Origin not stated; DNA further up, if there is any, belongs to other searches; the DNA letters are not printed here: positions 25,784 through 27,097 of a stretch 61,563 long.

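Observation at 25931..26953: Luciferase-like monooxygenase domain inserted in the C-A linker, immediately downstream of a non-reducing PKS module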

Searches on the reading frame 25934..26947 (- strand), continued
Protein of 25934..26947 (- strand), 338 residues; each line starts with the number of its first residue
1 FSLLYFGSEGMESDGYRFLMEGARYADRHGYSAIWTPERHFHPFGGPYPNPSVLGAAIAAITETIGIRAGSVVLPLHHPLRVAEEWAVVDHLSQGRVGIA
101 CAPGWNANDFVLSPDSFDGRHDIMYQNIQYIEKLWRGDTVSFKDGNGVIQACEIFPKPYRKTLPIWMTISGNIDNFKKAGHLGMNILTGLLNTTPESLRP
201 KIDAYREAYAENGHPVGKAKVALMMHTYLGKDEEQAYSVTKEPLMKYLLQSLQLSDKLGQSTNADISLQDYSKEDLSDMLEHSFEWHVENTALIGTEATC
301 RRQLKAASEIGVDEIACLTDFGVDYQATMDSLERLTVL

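Call 61: search_solved_structures(query=window:25934-26947:-, max_evalue=1e-14, show_alignments=5)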
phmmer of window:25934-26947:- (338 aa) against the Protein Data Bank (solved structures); distinct sequences matched with E-value up to 1e-14: 5.
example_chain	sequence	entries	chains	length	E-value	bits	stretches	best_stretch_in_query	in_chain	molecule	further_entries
6ket_A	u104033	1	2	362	5.3e-99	334.8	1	1-336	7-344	PuwE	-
8k74_A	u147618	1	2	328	4.8e-22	81.8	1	9-206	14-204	Alkanal monooxygenase alpha chain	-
7bip_A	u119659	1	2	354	1.8e-16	63.5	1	20-236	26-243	Luciferase-like monooxygenase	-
2i7g_A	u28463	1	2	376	1.8e-15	60.2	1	16-236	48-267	Monooxygenase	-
1brl_A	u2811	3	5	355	6.2e-15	58.4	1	9-244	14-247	BACTERIAL LUCIFERASE | Alkanal monooxygenase alpha chain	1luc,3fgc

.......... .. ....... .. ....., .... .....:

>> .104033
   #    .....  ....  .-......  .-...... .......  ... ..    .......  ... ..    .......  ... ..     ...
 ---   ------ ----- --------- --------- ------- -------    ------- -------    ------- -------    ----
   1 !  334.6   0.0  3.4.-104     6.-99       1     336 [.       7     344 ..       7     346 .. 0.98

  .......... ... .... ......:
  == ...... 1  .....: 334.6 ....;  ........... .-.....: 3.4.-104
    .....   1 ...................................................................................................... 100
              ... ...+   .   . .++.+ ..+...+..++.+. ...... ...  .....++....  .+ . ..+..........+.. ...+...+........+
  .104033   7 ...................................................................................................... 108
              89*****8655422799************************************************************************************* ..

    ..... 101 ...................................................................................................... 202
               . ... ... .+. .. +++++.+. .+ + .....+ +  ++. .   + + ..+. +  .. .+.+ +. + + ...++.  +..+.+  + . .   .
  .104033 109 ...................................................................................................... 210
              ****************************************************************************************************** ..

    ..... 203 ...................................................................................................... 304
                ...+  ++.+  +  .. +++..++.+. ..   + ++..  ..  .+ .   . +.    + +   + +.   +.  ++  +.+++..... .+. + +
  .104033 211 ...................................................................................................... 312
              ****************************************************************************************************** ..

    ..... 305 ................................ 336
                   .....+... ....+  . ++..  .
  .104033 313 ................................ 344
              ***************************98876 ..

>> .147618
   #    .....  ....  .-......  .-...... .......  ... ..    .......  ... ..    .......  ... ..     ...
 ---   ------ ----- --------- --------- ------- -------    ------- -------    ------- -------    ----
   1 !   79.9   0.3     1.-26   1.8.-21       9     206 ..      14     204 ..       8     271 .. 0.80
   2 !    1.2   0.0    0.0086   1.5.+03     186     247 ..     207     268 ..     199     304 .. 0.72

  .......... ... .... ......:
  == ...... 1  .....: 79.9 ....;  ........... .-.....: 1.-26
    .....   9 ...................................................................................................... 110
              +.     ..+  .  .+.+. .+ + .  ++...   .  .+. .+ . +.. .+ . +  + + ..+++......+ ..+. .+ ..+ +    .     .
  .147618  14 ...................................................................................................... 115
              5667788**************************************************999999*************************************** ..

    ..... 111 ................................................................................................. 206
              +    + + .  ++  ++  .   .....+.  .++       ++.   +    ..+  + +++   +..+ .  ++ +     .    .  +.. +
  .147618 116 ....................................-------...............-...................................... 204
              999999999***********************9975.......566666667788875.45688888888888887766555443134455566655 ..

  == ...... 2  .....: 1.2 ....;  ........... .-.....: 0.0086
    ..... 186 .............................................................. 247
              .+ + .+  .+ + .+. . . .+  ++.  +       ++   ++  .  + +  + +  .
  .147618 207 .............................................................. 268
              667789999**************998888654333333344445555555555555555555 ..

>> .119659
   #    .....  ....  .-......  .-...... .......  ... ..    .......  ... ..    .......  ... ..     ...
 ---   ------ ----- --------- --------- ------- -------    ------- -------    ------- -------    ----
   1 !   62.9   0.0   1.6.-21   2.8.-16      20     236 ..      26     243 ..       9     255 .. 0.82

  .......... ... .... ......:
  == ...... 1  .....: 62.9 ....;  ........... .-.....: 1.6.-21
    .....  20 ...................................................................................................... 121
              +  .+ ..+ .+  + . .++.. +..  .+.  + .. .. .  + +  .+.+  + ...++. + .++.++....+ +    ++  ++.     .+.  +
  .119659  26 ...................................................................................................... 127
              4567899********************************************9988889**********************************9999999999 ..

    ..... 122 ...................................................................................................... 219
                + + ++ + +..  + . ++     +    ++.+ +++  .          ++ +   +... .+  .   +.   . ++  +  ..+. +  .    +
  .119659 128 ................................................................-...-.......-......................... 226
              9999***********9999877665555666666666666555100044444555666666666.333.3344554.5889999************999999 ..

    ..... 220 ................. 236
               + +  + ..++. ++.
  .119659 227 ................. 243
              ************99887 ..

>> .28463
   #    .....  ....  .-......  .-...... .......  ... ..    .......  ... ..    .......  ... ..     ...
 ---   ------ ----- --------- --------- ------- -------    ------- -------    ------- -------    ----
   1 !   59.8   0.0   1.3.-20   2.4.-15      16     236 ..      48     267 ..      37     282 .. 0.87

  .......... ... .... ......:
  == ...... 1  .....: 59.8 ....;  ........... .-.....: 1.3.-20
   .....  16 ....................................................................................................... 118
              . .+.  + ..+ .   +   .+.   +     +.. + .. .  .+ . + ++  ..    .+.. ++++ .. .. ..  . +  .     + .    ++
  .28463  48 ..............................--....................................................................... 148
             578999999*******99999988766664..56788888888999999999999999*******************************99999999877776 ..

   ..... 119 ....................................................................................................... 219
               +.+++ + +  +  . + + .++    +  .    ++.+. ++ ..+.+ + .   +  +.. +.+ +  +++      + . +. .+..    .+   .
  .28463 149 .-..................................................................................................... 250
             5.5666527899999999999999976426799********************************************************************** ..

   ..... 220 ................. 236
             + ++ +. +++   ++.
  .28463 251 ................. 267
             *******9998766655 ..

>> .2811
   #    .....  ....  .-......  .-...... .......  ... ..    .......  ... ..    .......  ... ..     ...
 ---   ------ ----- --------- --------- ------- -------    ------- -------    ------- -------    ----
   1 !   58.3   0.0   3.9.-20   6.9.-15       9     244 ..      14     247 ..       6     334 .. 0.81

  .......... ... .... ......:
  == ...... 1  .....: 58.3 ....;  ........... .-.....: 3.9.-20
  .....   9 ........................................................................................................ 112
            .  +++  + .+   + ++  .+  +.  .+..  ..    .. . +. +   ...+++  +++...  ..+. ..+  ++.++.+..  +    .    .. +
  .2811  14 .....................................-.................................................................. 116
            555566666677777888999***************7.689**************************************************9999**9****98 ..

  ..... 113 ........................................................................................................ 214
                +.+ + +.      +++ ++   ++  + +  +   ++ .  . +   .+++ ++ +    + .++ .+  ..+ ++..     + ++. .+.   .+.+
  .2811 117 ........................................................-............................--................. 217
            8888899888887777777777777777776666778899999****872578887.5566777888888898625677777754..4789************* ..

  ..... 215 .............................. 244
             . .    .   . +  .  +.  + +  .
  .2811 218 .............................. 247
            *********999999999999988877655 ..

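Call 84: predict_structure(alignment_id=A1)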
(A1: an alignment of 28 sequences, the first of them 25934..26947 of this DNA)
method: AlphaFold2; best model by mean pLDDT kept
length: 338 residues; sequences in the alignment: 28
mean_pLDDT: 90.8   pTM: 0.88
mean pLDDT of the five models: 90.8, 89.0, 88.0, 87.8, 72.0
residues with pLDDT >= 90: 242; 70-90: 81; 50-70: 15; < 50: 0
segments of 3 or more residues with pLDDT < 50: none
pLDDT, mean of each block of 10 residues (from residue 1): 78 77 97 90 70 95 96 93 97 97 85 90 96 97 96 96 92 92 94 86 96 90 96 95 90 80 74 89 91 95 95 94 91 96
secondary structure, 60 per line:
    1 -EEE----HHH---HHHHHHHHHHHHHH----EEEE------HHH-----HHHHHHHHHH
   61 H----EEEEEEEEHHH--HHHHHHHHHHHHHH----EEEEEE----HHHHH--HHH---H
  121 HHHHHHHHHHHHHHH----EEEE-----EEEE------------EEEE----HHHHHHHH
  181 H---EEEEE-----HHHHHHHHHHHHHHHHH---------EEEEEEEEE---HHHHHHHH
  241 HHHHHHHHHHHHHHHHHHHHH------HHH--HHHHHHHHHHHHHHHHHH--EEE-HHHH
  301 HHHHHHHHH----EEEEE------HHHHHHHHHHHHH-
elements in order: E2-4 H15-28 E33-36 H51-61 E66-73 H79-92 E97-102 H107-111 H120-135 E140-143 E149-152 E165-168 H173-181 E185-189 H195-211 E221-229 H233-261 H273-290 E293-295 H297-309 E314-318 H325-337

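Call 86: fold_search(model_id=the predicted structure, library=pdb)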
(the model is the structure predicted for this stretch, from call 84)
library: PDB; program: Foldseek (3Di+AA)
matches with E <= 10: 1187; with E <= 0.001: 151
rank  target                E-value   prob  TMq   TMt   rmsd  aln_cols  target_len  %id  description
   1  6ket_A                4.1e-37  1.00  0.91  0.88   3.9       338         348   45  Flavin-utilizing Monooxygenase (OX) Domain of Hybrid Polyketide/Non-Ribosomal Peptide Synthetase (released 2019-09-25)
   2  6ket_B                3.3e-36  1.00  0.88  0.89   3.2       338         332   44  Flavin-utilizing Monooxygenase (OX) Domain of Hybrid Polyketide/Non-Ribosomal Peptide Synthetase (released 2019-09-25)
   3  7bip_A                2.2e-21  1.00  0.79  0.81   4.3       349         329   18  Crystal structure of monooxygenase RslO1 from Streptomyces bottropensis (released 2021-01-20)
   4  2i7g_A                2.7e-20  1.00  0.77  0.76   4.2       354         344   19  Crystal Structure of Monooxygenase from Agrobacterium tumefaciens (released 2006-10-03)
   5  8cbb_A                6.3e-20  1.00  0.83  0.82   4.4       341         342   17  Structure of homodimeric luciferase from Enhygromyxa salina (released 2024-02-07)
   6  2i7g_B                7.9e-20  1.00  0.76  0.75   4.8       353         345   18  Crystal Structure of Monooxygenase from Agrobacterium tumefaciens (released 2006-10-03)
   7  8cbb_C                1.4e-19  1.00  0.83  0.79   4.8       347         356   16  Structure of homodimeric luciferase from Enhygromyxa salina (released 2024-02-07)
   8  1luc_A                1.6e-19  1.00  0.80  0.83   4.2       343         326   17  BACTERIAL LUCIFERASE (released 1996-12-07)
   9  3fgc_A                2.8e-19  1.00  0.81  0.78   8.0       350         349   18  Crystal Structure of the Bacterial Luciferase:Flavin Complex Reveals the Basis of Intersubunit Communication (released 2009-05-26)
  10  8cbb_B                3.0e-19  1.00  0.84  0.82   4.2       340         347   16  Structure of homodimeric luciferase from Enhygromyxa salina (released 2024-02-07)
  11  8k74_B                4.8e-19  1.00  0.73  0.75   5.2       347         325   21  A novel monooxygenase (released 2024-07-31)
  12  8k74_A                2.1e-18  1.00  0.75  0.77   4.7       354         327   22  A novel monooxygenase (released 2024-07-31)
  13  1xkj_A                3.2e-18  1.00  0.77  0.80   4.3       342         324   15  BACTERIAL LUCIFERASE BETA2 HOMODIMER (released 1997-07-07)
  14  8cbb_D                3.7e-18  1.00  0.84  0.83   4.0       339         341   16  Structure of homodimeric luciferase from Enhygromyxa salina (released 2024-02-07)
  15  3fgc_D                3.9e-18  1.00  0.78  0.81   4.0       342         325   15  Crystal Structure of the Bacterial Luciferase:Flavin Complex Reveals the Basis of Intersubunit Communication (released 2009-05-26)
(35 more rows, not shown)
